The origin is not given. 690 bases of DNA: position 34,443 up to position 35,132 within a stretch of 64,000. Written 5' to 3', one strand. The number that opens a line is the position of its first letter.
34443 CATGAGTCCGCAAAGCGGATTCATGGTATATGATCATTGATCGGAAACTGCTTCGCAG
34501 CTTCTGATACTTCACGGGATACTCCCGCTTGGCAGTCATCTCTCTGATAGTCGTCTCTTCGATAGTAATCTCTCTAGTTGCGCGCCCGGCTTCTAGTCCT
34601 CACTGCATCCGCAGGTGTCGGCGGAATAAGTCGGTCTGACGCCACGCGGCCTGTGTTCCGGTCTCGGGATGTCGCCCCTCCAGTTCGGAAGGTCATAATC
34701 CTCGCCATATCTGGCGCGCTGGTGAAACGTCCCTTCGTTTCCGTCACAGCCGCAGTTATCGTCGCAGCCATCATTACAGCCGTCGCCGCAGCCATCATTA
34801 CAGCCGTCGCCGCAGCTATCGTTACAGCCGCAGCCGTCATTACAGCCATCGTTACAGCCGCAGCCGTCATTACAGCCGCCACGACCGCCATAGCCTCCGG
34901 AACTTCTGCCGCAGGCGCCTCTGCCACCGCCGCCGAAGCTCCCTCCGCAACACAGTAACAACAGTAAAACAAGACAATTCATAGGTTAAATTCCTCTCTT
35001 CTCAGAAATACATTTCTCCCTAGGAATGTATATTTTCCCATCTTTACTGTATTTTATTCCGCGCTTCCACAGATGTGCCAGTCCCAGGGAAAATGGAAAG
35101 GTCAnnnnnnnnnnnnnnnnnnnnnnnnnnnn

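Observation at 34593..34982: Orphan small protein with a (C-N/G-D-G) Cys-rich repeat core and a hydrophobic Cys-containing N-terminus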

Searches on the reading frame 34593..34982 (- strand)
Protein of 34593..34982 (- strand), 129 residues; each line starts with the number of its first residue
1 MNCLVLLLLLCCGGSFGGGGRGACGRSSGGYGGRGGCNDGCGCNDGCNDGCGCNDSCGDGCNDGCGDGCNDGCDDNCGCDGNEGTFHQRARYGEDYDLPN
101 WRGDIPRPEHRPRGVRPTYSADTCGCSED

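Call 3: search_protein_families(library=pfam, proteins=[window:34593-34982:-], max_evalue=10)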
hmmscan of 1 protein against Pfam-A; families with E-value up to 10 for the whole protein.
window:34593-34982:- (129 aa): 0 families

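Call 4: search_protein_families(library=ncbifam, proteins=[window:34593-34982:-], max_evalue=10)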
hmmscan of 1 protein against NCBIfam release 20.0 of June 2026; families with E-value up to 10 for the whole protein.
window:34593-34982:- (129 aa): 0 families

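Call 7: find_homologous_proteins(query=window:34593-34982:-, max_evalue=0.01)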
Query window:34593-34982:-: 261 candidates shared short words with the query, none scored E <= 0.01.

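Call 9: find_encoding_contigs(protein=window:34593-34982:-, flank=5000, max_places=10)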
Protein window:34593-34982:- (129 aa): no gene with exactly this product is on record in the collection.

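Call 11: list_cluster_members(proteins=[window:34593-34982:-, window:34574-34972:-, window:34578-34958:+])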
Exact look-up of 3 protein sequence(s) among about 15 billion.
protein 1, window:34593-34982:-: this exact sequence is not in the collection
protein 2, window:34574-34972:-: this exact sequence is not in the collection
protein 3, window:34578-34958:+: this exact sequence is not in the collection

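Call 13: find_related_loci(query=window:34593-34982:-, collection=genome_contigs, flank=6000)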
Query window:34593-34982:- (129 aa) in genome_contigs; peptide patterns used: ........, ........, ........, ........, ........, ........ (x = any residue, [..] = any of these).
304 stretches matched a pattern; 2 encode a relative of the query (tblastn E <= 1e-3); 2 distinct loci.
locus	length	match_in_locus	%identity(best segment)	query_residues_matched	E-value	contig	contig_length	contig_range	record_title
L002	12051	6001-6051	88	57-79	5e-8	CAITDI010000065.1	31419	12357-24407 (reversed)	uncultured bacterium isolate Ja1_bin-1028 genome assembly, contig: bin-1028:065/131, whole genome shotgun sequence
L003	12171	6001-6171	44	42-105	5e-7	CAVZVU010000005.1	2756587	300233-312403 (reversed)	MAG: uncultured proteobacterium isolate MFD02134.bin.2.219 genome assembly, contig: contig_627, whole genome shotgun seq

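Call 21: search_protein_representatives(protein=window:34593-34982:-)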
Query: 129 residues. Proteins with E-value up to 0.001 (for the whole library): 1; up to 1e-10: 0; up to 1e-30: 0. The best 1 are listed.
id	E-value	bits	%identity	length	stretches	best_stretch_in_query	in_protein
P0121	3.0e-04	37.1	42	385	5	95-128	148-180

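Call 24: find_related_loci(query=window:34593-34982:-, collection=metagenome_contigs, flank=6000)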
Query window:34593-34982:- (129 aa) in metagenome_contigs; peptide patterns used: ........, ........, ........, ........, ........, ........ (x = any residue, [..] = any of these).
477 stretches matched a pattern; 29 encode a relative of the query (tblastn E <= 1e-3); 29 distinct loci.
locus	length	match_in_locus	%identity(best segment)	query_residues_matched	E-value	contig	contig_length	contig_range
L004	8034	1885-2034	64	31-84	2e-8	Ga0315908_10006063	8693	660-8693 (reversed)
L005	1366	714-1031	44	36-115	1e-8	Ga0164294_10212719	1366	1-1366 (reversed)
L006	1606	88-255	67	34-77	3e-8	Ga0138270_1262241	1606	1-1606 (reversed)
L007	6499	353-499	81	37-78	6e-8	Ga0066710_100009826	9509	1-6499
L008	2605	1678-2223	64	30-77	2e-7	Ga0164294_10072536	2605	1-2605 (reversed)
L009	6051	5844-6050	70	36-77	5e-7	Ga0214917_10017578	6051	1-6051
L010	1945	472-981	71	36-77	5e-7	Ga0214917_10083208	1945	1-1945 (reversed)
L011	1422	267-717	64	36-83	7e-7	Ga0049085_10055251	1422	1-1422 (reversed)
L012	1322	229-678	62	36-77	1e-6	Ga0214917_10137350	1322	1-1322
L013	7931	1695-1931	40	31-125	4e-6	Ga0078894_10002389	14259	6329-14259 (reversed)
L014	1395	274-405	71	36-77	5e-6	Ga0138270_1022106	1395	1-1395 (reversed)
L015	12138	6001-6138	61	34-75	5e-6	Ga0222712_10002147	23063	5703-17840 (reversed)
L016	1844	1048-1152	71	45-77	5e-6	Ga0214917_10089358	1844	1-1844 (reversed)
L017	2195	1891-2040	65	36-77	7e-6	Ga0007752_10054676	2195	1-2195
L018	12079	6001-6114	66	42-77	1e-5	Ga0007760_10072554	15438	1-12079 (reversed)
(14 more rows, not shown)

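Call 45: find_homologous_proteins(query=A2, max_evalue=0.01)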
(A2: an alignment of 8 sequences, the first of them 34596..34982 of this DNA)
Query A2 (8 sequences) (129 aa, profile of the alignment): 71 proteins with E <= 0.01 among 2262 candidates.
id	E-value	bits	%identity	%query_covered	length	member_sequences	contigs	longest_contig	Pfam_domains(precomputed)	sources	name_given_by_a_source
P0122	1.6e-22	99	-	-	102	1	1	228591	-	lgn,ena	-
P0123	1.5e-21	95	69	10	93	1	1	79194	-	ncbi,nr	ncbi:MAG: hypothetical protein J6C84_02005 [Lachnospiraceae bacterium]|nr:hypothetical protein [Lach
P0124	5.5e-19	87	45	31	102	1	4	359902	-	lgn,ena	-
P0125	1.1e-17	83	40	33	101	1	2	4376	-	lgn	-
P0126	2.2e-16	79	45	33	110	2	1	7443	-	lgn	-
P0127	3.0e-15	75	43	18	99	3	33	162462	-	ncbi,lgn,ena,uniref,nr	ncbi:hypothetical protein [Candidatus Acetatifactor stercoripullorum]|uniref:hypothetical protein n=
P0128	6.5e-14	71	-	-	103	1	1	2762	-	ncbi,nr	ncbi:hypothetical protein LJC58_10105 [Lachnospiraceae bacterium OttesenSCG-928-D06]|nr:hypothetical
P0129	2.1e-13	69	-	-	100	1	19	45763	-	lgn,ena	-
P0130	3.5e-13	69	63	6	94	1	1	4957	-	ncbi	-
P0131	1.1e-12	67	-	-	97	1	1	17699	-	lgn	-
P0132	3.5e-12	65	46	18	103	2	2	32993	-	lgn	-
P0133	4.2e-11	62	39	24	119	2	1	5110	-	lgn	-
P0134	8.5e-11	61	-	-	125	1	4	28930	-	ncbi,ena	-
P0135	3.4e-10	59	47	23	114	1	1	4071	-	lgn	-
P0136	6.5e-9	55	33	49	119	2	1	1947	-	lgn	-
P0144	4.4e-7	49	32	99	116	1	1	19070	-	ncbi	-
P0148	1.3e-6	47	-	-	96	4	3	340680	-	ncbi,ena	-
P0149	2.6e-6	46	39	40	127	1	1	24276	-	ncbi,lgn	-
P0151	4.0e-6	46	25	81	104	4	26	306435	-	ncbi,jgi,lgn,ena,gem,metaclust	metaclust:\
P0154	6.8e-6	45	60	8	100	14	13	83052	-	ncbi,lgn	-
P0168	7.0e-4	39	44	19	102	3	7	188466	-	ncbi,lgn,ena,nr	ncbi:MAG: hypothetical protein IKL22_05100 [Lachnospiraceae bacterium]|nr:hypothetical protein [Lach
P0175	1.7e-3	37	-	-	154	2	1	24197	-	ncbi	-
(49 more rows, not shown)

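Call 55: find_encoding_contigs(protein=P0151, flank=5000, max_places=5)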
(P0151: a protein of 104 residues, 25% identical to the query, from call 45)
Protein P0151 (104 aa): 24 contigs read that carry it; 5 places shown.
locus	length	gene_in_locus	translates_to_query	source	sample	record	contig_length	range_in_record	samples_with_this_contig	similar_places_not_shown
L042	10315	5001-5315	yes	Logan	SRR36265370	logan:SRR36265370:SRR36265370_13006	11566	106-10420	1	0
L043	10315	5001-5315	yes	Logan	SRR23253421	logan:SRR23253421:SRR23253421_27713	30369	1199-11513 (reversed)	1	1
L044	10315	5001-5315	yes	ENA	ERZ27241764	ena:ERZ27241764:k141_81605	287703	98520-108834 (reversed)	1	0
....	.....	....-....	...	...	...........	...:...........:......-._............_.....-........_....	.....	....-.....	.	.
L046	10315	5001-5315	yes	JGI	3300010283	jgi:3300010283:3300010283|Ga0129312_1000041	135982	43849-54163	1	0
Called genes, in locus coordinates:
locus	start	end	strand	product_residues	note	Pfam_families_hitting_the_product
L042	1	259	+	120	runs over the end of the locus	?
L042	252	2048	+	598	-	PF00580:UvrD-helicase, PF13245:AAA_19, PF01443:Viral_helicase1 (faint), PF13361:UvrD_C, PF13538:UvrD_C_2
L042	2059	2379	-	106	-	PF06949:DUF1292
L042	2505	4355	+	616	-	PF00128:Alpha-amylase (faint)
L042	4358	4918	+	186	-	PF18907:DUF5662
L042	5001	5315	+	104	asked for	-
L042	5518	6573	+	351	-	PF10282:Lactonase, PF23414:Beta-prop_EML_2 (faint)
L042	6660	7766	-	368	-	PF01264:Chorismate_synt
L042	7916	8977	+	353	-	PF02557:VanY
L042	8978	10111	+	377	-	PF01702:TGT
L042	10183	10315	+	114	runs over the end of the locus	PF02699:YajC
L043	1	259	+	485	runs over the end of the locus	PF00749:tRNA-synt_1c, PF19269:Anticodon_2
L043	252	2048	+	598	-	PF00580:UvrD-helicase, PF13245:AAA_19, PF01443:Viral_helicase1 (faint), PF13361:UvrD_C, PF13538:UvrD_C_2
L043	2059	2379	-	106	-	PF06949:DUF1292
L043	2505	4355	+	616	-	PF00128:Alpha-amylase (faint)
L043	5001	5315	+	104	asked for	-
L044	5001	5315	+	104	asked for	-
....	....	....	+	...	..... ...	-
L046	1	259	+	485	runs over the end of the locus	PF00749:tRNA-synt_1c, PF19269:Anticodon_2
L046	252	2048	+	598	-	PF00580:UvrD-helicase, PF13245:AAA_19, PF01443:Viral_helicase1 (faint), PF13361:UvrD_C, PF13538:UvrD_C_2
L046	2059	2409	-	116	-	PF06949:DUF1292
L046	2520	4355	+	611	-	PF00128:Alpha-amylase (faint)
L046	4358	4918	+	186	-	PF18907:DUF5662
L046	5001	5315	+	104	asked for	-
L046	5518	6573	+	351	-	PF10282:Lactonase, PF23414:Beta-prop_EML_2 (faint), PF00400:WD40 (faint)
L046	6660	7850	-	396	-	PF01264:Chorismate_synt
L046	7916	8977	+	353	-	PF02557:VanY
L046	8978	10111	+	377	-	PF01702:TGT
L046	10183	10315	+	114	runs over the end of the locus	PF02699:YajC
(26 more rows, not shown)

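Call 68: search_solved_structures(query=A4, max_evalue=10)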
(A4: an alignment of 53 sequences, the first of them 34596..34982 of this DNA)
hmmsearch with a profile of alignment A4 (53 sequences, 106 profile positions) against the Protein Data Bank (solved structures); distinct sequences matched with E-value up to 10: 2.
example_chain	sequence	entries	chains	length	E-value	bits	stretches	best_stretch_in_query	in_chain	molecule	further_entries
7e1e_A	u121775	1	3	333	0.031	18.5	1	5-69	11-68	Serum lectin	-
8rjc_9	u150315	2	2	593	0.39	15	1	6-77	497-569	Calnexin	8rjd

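Call 71: predict_structure(alignment_id=A4)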
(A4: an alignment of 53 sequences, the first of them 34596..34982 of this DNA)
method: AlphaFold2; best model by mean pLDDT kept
length: 129 residues; sequences in the alignment: 53
mean_pLDDT: 52.9   pTM: 0.16
mean pLDDT of the five models: 52.9, 51.2, 50.7, 50.3, 49.1
residues with pLDDT >= 90: 0; 70-90: 11; 50-70: 46; < 50: 72
segments of 3 or more residues with pLDDT < 50: 18-21, 24-27, 29-68, 70-82, 84-90, 92-95
pLDDT, mean of each block of 10 residues (from residue 1): 80 58 47 42 42 43 47 44 45 53 63 64 60
secondary structure, 60 per line:
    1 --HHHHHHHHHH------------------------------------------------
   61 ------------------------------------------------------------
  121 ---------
elements in order: H3-12

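Call 73: list_cluster_members(proteins=[P0127, P0151, P0154, P0148, P0144, P0134, P0130, P0149, P0175, P0168])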
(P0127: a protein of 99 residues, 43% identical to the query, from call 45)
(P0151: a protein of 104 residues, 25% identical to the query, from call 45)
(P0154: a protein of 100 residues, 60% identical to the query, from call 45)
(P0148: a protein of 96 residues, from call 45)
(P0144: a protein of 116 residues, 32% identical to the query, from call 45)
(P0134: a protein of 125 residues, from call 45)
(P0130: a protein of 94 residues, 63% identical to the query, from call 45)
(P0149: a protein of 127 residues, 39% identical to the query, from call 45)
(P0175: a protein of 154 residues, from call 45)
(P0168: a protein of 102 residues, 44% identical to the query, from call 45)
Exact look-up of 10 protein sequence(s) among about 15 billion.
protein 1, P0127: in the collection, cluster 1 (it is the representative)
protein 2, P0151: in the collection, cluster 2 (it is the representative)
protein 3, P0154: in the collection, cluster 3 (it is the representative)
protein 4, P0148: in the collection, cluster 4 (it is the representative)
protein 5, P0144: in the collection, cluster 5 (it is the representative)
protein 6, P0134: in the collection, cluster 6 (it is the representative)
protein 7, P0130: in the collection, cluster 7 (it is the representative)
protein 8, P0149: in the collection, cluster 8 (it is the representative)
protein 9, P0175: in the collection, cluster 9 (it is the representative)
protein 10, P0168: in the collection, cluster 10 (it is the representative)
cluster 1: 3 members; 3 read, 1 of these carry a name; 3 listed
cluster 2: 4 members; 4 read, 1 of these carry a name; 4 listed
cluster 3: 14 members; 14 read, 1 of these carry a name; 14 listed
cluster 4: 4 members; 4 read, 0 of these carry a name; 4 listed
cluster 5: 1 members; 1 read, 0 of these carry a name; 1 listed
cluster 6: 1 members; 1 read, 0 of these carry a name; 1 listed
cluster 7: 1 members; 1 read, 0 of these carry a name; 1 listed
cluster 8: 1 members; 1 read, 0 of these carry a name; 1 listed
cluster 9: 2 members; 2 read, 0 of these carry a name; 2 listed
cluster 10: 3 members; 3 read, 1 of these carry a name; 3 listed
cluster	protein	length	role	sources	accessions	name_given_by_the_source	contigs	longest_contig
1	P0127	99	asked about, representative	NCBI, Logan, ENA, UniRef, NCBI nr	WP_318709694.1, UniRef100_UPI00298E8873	hypothetical protein [Candidatus Acetatifactor stercoripullorum] | hypothetical protein n=1 Tax=Candidatus Acetatifactor stercoripullorum TaxID=2838414 ...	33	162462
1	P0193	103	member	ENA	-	-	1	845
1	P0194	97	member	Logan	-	-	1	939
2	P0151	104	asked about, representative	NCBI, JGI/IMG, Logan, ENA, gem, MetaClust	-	\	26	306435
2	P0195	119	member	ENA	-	-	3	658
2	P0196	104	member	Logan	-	-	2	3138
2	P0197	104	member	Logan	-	-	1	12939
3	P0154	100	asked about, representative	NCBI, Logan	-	-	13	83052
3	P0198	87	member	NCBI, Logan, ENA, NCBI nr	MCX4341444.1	MAG: hypothetical protein OSJ72_17605 [Lachnospiraceae bacterium] | hypothetical protein [Lachnospiraceae bacterium]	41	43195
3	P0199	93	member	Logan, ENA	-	-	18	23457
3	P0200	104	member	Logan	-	-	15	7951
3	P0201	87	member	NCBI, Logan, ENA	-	-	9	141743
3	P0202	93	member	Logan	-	-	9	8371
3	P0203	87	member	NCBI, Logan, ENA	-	-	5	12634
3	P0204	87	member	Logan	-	-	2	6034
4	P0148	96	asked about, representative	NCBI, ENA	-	-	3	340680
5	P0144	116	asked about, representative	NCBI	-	-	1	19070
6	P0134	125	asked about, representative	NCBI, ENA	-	-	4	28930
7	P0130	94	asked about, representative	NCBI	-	-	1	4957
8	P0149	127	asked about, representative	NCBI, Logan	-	-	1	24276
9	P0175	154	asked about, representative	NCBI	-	-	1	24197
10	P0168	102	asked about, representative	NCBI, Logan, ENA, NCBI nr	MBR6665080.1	MAG: hypothetical protein IKL22_05100 [Lachnospiraceae bacterium] | hypothetical protein [Lachnospiraceae bacterium]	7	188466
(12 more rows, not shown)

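Call 81: search_protein_families(library=ncbifam, alignment_id=A4, max_evalue=0.1)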
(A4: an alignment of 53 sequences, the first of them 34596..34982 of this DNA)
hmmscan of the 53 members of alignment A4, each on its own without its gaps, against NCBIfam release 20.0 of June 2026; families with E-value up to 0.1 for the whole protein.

A. member 1, window:34596-34982:- (129 aa): 0 families

B. families by the number of members that match (of 53 scanned): 7 families
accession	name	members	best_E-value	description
NF000535.3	MSCRAMM_SdrC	5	0.00055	MSCRAMM family adhesin SdrC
NF012181.0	MSCRAMM_SdrD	5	0.0018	MSCRAMM family adhesin SdrD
TIGR01622.1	SF-CC1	4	0.00014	splicing factor, CC1-like family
NF033845.1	MSCRAMM_ClfB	4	0.0034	MSCRAMM family adhesin clumping factor ClfB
NF033609.2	MSCRAMM_ClfA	4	0.0094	MSCRAMM family adhesin clumping factor ClfA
TIGR01642.1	U2AF_lg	2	0.024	U2 snRNP auxilliary factor, large subunit, splicing factor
NF058656.1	NEAT_IsdX2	1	0.098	NEAT domain-containing hemophore IsdX2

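Call 95: predict_structure(alignment_id=A6)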
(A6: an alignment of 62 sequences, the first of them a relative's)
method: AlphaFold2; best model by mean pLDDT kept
length: 97 residues; sequences in the alignment: 62
mean_pLDDT: 52.8   pTM: 0.19
mean pLDDT of the five models: 52.8, 52.6, 50.9, 50.7, 48.8
residues with pLDDT >= 90: 2; 70-90: 11; 50-70: 33; < 50: 51
segments of 3 or more residues with pLDDT < 50: 18-68
pLDDT, mean of each block of 10 residues (from residue 1): 86 59 40 42 38 39 46 61 60 59
secondary structure, 60 per line:
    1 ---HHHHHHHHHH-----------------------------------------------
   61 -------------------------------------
elements in order: H4-13
